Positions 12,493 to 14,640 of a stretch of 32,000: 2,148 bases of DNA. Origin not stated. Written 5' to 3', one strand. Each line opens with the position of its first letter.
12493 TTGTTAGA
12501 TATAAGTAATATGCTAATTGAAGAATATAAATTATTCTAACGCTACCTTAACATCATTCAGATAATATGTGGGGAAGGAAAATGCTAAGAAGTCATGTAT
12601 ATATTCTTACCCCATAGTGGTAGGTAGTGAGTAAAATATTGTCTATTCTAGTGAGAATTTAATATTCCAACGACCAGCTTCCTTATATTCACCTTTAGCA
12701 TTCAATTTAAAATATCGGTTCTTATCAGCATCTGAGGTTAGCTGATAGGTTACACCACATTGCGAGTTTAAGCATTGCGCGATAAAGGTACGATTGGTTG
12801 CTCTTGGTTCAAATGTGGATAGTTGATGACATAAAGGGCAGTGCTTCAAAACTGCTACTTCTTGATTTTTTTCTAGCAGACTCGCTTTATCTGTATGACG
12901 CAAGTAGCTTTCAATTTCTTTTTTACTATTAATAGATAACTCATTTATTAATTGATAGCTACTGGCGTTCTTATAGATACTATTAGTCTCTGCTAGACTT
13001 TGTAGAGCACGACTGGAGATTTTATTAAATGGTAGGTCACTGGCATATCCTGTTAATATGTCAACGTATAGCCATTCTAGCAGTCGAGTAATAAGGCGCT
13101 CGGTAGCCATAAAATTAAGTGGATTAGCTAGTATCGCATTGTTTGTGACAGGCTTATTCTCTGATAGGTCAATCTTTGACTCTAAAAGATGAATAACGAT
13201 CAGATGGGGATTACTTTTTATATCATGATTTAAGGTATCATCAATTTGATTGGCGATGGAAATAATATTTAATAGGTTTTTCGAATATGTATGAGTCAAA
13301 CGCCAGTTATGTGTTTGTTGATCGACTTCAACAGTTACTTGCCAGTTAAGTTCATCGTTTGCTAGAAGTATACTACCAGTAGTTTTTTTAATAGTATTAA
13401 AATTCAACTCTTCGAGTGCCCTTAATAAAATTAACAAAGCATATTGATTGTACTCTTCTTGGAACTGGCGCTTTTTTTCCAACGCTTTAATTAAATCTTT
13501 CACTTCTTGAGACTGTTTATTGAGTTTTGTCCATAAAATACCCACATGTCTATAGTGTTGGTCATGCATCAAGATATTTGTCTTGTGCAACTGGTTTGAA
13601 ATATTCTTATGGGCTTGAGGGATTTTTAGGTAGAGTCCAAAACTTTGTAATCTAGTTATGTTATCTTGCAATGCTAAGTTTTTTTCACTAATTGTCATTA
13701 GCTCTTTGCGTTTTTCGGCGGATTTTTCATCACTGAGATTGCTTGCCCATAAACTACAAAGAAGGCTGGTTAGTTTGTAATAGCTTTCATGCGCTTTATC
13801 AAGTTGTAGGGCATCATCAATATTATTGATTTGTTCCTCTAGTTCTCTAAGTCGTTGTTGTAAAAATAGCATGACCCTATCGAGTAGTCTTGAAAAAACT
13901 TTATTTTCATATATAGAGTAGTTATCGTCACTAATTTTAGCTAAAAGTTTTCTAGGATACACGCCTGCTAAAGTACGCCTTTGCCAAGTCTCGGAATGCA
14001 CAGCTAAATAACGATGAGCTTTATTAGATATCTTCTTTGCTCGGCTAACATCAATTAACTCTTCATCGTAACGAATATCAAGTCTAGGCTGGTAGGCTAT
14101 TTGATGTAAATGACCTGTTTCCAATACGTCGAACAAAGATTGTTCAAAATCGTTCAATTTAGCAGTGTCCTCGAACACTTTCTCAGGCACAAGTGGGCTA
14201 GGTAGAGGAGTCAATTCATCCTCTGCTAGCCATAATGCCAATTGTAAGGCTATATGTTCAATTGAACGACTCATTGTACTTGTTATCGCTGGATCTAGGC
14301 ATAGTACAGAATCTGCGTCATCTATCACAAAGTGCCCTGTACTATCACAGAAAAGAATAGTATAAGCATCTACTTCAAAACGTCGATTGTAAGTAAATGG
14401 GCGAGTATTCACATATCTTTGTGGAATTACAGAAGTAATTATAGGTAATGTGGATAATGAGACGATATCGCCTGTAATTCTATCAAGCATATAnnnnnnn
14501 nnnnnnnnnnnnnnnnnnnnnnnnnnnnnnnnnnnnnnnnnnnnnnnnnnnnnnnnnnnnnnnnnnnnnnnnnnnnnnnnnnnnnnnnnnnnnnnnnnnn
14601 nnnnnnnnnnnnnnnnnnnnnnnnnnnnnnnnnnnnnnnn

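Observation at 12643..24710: Seven-gene operon fusing a TerY-P (vWA/PP2C/kinase) triad to a helicase + HEPN + coiled-coil McrB-like + McrC-like module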

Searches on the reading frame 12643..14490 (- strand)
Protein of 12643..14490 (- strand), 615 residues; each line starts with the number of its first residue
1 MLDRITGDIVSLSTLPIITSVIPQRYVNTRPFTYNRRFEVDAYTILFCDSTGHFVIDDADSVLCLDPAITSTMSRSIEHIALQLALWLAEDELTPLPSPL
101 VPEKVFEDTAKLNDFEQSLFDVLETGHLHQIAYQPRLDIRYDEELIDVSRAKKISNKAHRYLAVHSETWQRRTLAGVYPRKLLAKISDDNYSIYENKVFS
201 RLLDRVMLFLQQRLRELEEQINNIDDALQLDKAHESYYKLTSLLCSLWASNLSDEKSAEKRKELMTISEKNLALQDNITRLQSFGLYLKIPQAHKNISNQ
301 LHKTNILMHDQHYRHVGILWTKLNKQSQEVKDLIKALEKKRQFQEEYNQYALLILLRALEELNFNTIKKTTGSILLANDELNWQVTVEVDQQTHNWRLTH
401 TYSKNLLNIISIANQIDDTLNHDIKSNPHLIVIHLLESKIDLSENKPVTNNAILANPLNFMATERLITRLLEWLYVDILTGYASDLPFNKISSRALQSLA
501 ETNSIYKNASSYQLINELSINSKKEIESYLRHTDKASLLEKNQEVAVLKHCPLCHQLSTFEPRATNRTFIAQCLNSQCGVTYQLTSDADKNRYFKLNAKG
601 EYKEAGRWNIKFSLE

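Call 3: search_protein_families(library=pfam, proteins=[window:12643-14490:-], max_evalue=0.01)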
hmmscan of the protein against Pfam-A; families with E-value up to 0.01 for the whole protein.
window:12643-14490:- (615 aa): 2 families
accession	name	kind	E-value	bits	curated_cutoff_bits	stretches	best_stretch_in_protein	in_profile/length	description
PF20237.3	DUF6594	-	0.0018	18.7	30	1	186-304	8-111/238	Family of unknown function (DUF6594)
PF18551.6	TackOD1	-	0.0019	18.2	32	1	503-556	30-82/188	Thaumarchaeal output domain 1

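Call 4: search_protein_families(library=padloc, proteins=[window:12643-14490:-], max_evalue=0.01)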
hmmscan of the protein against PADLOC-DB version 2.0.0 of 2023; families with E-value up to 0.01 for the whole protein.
window:12643-14490:- (615 aa): 0 families

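Call 5: search_protein_families(library=ncbifam, proteins=[window:12643-14490:-], max_evalue=0.01)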
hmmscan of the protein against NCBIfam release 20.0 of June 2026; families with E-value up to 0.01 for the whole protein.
window:12643-14490:- (615 aa): 0 families

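Call 15: find_homologous_proteins(query=window:12643-14490:-)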
Query window:12643-14490:- (615 aa): 71 proteins with E <= 0.001 among 8000 candidates.
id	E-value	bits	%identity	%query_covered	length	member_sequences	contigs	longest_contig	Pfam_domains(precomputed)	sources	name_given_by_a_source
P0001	0.0e+0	1352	99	100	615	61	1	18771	-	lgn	-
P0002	0.0e+0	1195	86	100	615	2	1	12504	-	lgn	-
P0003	1.0e-226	772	57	100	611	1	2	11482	-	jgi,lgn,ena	-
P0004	3.1e-212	724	55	100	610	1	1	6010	-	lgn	-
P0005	4.3e-212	724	56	100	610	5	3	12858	-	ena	-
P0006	1.5e-134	468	40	100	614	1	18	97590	-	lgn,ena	-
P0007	1.5e-134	468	40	100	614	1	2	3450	-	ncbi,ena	-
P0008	3.7e-134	467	40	100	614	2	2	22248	-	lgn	-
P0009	4.9e-134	466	40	100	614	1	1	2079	-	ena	-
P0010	5.0e-134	466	40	100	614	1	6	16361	-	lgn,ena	-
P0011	5.2e-134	466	40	100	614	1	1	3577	-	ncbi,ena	-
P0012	6.0e-134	466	40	100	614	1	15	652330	-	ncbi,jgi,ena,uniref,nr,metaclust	ncbi:MAG TPA: hypothetical protein PLX05_12210 [Acinetobacter parvus]|jgi:hypothetical protein|unire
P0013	7.8e-134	466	40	100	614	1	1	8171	-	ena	-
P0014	8.7e-134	465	40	100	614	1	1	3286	-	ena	-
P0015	1.1e-133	465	40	100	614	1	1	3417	-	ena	-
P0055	1.7e-108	382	34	100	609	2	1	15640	PF09823.16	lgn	-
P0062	3.3e-66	242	29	100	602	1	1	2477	-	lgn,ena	-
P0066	7.1e-53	198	27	97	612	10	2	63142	-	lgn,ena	-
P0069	7.5e-49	185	26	100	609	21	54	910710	PF09823.16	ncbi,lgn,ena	-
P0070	3.4e-41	160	27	99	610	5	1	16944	PF09823.16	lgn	-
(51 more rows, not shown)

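Call 18: search_solved_structures(query=A1, max_evalue=1, show_alignments=2)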
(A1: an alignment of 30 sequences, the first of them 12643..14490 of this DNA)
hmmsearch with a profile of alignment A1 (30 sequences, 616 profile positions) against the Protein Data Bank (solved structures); distinct sequences matched with E-value up to 1: 0.

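Call 19: search_protein_families(library=pfam, alignment_id=A1, max_evalue=0.1)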
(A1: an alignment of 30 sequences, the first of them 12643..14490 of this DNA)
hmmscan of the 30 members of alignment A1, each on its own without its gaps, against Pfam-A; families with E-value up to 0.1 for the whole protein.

A. member 1, window:12643-14490:- (615 aa): 4 families
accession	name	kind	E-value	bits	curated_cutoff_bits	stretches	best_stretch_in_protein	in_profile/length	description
PF20237.3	DUF6594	-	0.0018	18.7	30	1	186-304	8-111/238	Family of unknown function (DUF6594)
PF18551.6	TackOD1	-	0.0019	18.2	32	1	503-556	30-82/188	Thaumarchaeal output domain 1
PF21170.4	FAN1_TPR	-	0.045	14.1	24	0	138-229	46-134/154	Fanconi-associated nuclease 1, TPR domain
PF23145.1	Zf_2nd_IFT121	-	0.081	13.1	25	0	542-556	28-42/45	IFT121, second zinc finger domain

B. families by the number of members that match (of 30 scanned): 19 families
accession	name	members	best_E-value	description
PF09823.15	DUF2357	14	1e-06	Domain of unknown function (DUF2357)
PF14354.12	Lar_restr_allev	9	0.0012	Restriction alleviation protein Lar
PF18081.7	FANC_SAP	3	0.00019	Fanconi anemia-associated nuclease SAP domain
PF25403.1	zf-C2H2_ZFAND2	3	0.014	ZFAND2A/B-like C2H2 zinc finger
PF20237.3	DUF6594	2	0.0018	Family of unknown function (DUF6594)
PF18551.6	TackOD1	2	0.0019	Thaumarchaeal output domain 1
PF22488.1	Class_2_docking_dom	2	0.054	Class 2 C-terminal docking domain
PF24042.1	DUF7351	1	0.0043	Domain of unknown function (DUF7351)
PF14080.11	DUF4261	1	0.0099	Domain of unknown function (DUF4261)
PF11424.13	DUF3195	1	0.019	Protein of unknown function (DUF3195) N-terminal domain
PF12789.12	PTR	1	0.032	Phage tail repeat like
PF02682.21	CT_C_D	1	0.042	Carboxyltransferase domain, subdomain C and D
PF21170.4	FAN1_TPR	1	0.045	Fanconi-associated nuclease 1, TPR domain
PF04433.23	SWIRM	1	0.052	SWIRM domain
PF22139.1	XPD_arch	1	0.058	DNA repair helicase XPD, arch domain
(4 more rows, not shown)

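Call 23: find_related_loci(query=A1, collection=genome_contigs, flank=10000)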
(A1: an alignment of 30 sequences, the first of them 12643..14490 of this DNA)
Query A1 (615 aa) in genome_contigs; peptide patterns used: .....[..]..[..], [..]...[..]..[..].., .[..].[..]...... (x = any residue, [..] = any of these).
199 stretches matched a pattern; 112 encode a relative of the query (tblastn E <= 1e-3); the best 80 are kept; 80 distinct loci.
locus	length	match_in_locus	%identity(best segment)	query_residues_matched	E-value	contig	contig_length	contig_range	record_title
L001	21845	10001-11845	100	1-615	0e+0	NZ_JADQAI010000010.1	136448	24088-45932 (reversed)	Psychrobacter sp. Ps6 18, whole genome shotgun sequence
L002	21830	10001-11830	37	1-614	2e-130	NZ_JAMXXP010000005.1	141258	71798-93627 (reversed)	Acinetobacter lwoffii strain VE196-10 contig00005, whole genome shotgun sequence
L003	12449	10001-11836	35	1-614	4e-112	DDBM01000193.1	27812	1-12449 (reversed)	MAG TPA_asm: Moraxellaceae bacterium UBA2032 UBA2032_contig_43, whole genome shotgun sequence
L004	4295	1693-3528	34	1-614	1e-112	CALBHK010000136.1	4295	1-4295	MAG TPA_asm: uncultured Chlamydiae bacterium isolate SRR6231132_bin.17_CONCOCT_v1.1_MAG genome assembly, contig: ERZ6502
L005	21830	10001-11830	36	1-614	1e-126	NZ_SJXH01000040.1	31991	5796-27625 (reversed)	Acinetobacter sp. ANC 4862 Contig40, whole genome shotgun sequence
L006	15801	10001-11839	30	1-608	5e-84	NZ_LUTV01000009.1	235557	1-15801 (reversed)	Endozoicomonas ascidiicola strain AVMART05 scaffold_8, whole genome shotgun sequence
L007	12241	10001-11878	30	1-614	2e-77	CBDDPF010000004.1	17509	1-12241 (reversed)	MAG: Endozoicomonadaceae bacterium isolate 17fc2c02-d069-4e89-b034-8c3bf2a7bc4d genome assembly, contig: contig_4, whole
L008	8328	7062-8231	38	1-383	5e-75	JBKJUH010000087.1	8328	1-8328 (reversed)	MAG: Agitococcus sp. isolate ant_bin.657 k117_2427623, whole genome shotgun sequence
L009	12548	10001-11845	28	1-615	1e-74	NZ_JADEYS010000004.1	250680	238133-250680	Pontibacterium sinense strain N1Y112 NODE_4, whole genome shotgun sequence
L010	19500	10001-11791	29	1-614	3e-71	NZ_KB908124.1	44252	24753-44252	Massilia niastensis DSM 21313 H162DRAFT_scaffold00049.49, whole genome shotgun sequence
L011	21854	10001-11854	30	1-614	1e-70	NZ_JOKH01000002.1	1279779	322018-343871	Endozoicomonas numazuensis strain DSM 25634 scaffold00002, whole genome shotgun sequence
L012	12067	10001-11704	32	2-582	8e-70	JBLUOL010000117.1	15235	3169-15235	Pseudomonas sp. GW6 NODE_117_length_15235_cov_13.242908, whole genome shotgun sequence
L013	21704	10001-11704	32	2-582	3e-69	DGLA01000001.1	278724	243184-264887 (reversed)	MAG TPA_asm: Stutzerimonas stutzeri isolate UBA4556 UBA4556_contig_25, whole genome shotgun sequence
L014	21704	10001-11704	31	2-582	2e-68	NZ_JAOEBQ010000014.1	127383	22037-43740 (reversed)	Pseudomonas sediminis strain GD04081 14, whole genome shotgun sequence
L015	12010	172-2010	29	1-614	6e-68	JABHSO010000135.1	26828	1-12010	MAG: Gammaproteobacteria bacterium isolate SI039_bin4 k141_1547753, whole genome shotgun sequence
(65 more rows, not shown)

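Call 25: predict_structure(alignment_id=A1)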
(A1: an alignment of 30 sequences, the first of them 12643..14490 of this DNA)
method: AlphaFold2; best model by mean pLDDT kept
length: 615 residues; sequences in the alignment: 30
mean_pLDDT: 84.4   pTM: 0.83
mean pLDDT of the five models: 84.4, 83.7, 82.0, 81.9, 81.2
residues with pLDDT >= 90: 320; 70-90: 215; 50-70: 30; < 50: 50
segments of 3 or more residues with pLDDT < 50: 142-152, 159-188, 441-447
pLDDT, mean of each block of 10 residues (from residue 1): 92 77 91 83 88 72 85 94 91 84 90 92 93 77 44 50 42 38 44 83 92 93 91 82 91 88 95 94 88 74 75 90 74 82 95 96 92 92 95 95 92 90 89 85 47 93 94 94 87 87 89 92 90 89 94 94 92 92 92 92 90 89
secondary structure, 60 per line:
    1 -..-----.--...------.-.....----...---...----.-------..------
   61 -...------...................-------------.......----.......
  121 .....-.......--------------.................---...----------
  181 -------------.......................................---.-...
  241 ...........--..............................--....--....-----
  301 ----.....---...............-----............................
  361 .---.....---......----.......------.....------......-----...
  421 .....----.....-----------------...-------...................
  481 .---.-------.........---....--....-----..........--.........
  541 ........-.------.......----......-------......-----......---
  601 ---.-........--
elements in order: E32-34 E38-40 E62-64 H71-89 H103-109 H114-125 H127-133 H148-164 H194-232 H238-251 H254-283 H286-289 H292-295 H305-309 H313-327 H333-361 E365-369 E373-378 E383-389 E396-400 E407-412 H418-425 E430-434 E452-454 H462-481 H493-501 E505-508 E511-514 H520-529 H532-548 E557-563 E568-573 E581-586 E592-597 E609-613

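Call 31: fold_search(model_id=the predicted structure, library=pdb)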
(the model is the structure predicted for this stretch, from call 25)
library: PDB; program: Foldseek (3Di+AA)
matches with E <= 10: 202; with E <= 0.001: 0
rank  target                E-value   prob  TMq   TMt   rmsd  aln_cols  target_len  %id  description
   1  3pcr_A                3.3e-02  0.21  0.11  0.15  17.1       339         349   12  Structure of EspG-Arf6 complex (released 2011-01-05)
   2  4fma_L                4.8e-02  0.15  0.09  0.14  17.9       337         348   12  EspG structure (released 2012-09-05)
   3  3pcs_B                5.9e-02  0.16  0.10  0.14  17.7       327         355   12  Structure of EspG-PAK2 autoinhibitory Ialpha3 helix complex (released 2011-01-05)
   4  4fmc_E                7.5e-02  0.20  0.10  0.15  17.2       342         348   10  EspG-Rab1 complex (released 2012-09-05)
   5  4fma_J                7.9e-02  0.15  0.10  0.14  16.7       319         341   11  EspG structure (released 2012-09-05)
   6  4fmd_E                9.6e-02  0.14  0.10  0.14  18.1       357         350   12  EspG-Rab1 complex structure at 3.05 A (released 2012-09-05)
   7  4fmc_A                1.2e-01  0.12  0.10  0.14  18.1       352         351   11  EspG-Rab1 complex (released 2012-09-05)
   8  4fma_F                1.6e-01  0.10  0.09  0.13  17.9       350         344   10  EspG structure (released 2012-09-05)
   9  3pcs_D                1.8e-01  0.11  0.09  0.13  17.7       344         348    8  Structure of EspG-PAK2 autoinhibitory Ialpha3 helix complex (released 2011-01-05)
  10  4fma_A                2.2e-01  0.11  0.10  0.14  17.0       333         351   10  EspG structure (released 2012-09-05)
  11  9a6c_A                2.7e-01  0.10  0.09  0.10  24.6       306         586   10  Integrative model of YYDD-YYDB by crosslinking MS and deep learning (released 2024-09-18)
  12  7emf_N                4.0e-01  0.10  0.11  0.08  20.8       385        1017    8  Human Mediator (deletion of MED1-IDR) in a Tail-extended conformation (released 2021-05-05)
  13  4fma_C                4.0e-01  0.08  0.09  0.13  18.1       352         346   10  EspG structure (released 2012-09-05)
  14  4fma_I                4.2e-01  0.10  0.11  0.16  16.0       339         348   12  EspG structure (released 2012-09-05)
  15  4fmd_A                4.4e-01  0.08  0.10  0.14  18.0       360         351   10  EspG-Rab1 complex structure at 3.05 A (released 2012-09-05)
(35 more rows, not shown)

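Call 46: search_protein_families(library=pfam, proteins=[P0055, P0069, P0070, P0066, P0062, P0012, P0003], max_evalue=0.05)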
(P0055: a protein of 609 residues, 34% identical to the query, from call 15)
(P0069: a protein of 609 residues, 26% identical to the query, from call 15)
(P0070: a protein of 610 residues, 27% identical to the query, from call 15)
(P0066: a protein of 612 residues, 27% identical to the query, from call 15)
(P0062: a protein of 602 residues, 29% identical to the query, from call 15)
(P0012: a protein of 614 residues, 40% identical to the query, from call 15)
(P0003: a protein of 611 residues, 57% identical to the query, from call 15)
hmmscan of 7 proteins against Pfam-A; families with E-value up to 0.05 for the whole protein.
P0055 (609 aa): 1 family
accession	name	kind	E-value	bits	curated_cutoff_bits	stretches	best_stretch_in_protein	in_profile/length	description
PF09823.15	DUF2357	-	1.2e-05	25.2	23.3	1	127-228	94-197/251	Domain of unknown function (DUF2357)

P0069 (609 aa): 1 family
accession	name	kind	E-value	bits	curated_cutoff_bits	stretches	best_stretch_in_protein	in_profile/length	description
PF09823.15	DUF2357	-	1e-06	28.6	23.3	1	126-225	96-197/251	Domain of unknown function (DUF2357)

P0070 (610 aa): 2 families
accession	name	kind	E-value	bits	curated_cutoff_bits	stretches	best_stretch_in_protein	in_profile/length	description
PF09823.15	DUF2357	-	2.1e-05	24.4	23.3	1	117-210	83-180/251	Domain of unknown function (DUF2357)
PF02682.21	CT_C_D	-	0.042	13.9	22.1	0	78-194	29-128/202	Carboxyltransferase domain, subdomain C and D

P0066 (612 aa): 2 families
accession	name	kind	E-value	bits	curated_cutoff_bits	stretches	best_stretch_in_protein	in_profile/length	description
PF09823.15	DUF2357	-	0.00016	21.4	23.3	1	127-258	96-233/251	Domain of unknown function (DUF2357)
PF24042.1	DUF7351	-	0.0043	17.3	31.2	1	548-589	3-44/177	Domain of unknown function (DUF7351)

P0062 (602 aa): 3 families
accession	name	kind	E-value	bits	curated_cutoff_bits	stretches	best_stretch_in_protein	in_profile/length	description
PF18081.7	FANC_SAP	-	0.00094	19.8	23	1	504-527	2-25/51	Fanconi anemia-associated nuclease SAP domain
PF14354.12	Lar_restr_allev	-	0.0064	17.1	28.6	1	531-569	2-38/58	Restriction alleviation protein Lar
PF09823.15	DUF2357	-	0.045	13.4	23.3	0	124-213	96-187/251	Domain of unknown function (DUF2357)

P0012 (614 aa): 0 families

P0003 (611 aa): 1 family
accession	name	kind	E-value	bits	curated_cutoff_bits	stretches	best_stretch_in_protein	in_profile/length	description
PF14354.12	Lar_restr_allev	-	0.044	14.5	28.6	0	545-589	3-47/58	Restriction alleviation protein Lar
